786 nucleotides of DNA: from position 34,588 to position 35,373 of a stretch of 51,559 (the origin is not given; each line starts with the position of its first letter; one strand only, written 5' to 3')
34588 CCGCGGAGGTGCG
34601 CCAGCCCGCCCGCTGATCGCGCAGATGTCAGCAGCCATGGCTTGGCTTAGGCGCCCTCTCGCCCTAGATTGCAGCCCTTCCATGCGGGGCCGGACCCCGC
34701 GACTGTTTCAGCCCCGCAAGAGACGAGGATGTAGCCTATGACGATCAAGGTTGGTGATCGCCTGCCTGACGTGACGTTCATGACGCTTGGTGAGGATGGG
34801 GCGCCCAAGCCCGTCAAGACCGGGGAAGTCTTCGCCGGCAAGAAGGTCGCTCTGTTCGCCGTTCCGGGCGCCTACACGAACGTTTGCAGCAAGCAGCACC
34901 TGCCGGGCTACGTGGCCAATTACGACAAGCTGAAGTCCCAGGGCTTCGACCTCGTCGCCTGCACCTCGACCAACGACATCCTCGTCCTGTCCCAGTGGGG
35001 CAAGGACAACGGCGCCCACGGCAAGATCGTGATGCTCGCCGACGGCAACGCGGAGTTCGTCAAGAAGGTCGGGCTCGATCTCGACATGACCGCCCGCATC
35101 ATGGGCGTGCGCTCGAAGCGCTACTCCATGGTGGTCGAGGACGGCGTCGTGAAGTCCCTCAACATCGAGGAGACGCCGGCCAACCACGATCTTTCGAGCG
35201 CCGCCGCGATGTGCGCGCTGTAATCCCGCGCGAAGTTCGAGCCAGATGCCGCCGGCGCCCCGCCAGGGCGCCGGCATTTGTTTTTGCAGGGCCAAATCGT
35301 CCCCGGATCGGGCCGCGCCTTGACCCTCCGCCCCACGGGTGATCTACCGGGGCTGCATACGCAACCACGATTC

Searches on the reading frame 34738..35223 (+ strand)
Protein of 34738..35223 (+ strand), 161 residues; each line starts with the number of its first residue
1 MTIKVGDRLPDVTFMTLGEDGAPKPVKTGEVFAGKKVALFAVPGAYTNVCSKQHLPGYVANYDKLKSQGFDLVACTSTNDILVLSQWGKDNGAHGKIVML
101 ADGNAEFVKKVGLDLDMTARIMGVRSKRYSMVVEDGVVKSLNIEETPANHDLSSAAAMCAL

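Call 31: search_protein_families(library=pfam, proteins=[window:34738-35223:+], max_evalue=0.001)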
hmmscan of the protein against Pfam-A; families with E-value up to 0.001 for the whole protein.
window:34738-35223:+ (161 aa): 2 families
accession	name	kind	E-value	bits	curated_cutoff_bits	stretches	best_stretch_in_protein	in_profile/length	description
PF08534.16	Redoxin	-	6.4e-33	114.1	26.6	1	4-157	1-146/148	Redoxin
PF00578.27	AhpC-TSA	-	6.5e-10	39.5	26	1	5-138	1-121/124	AhpC/TSA family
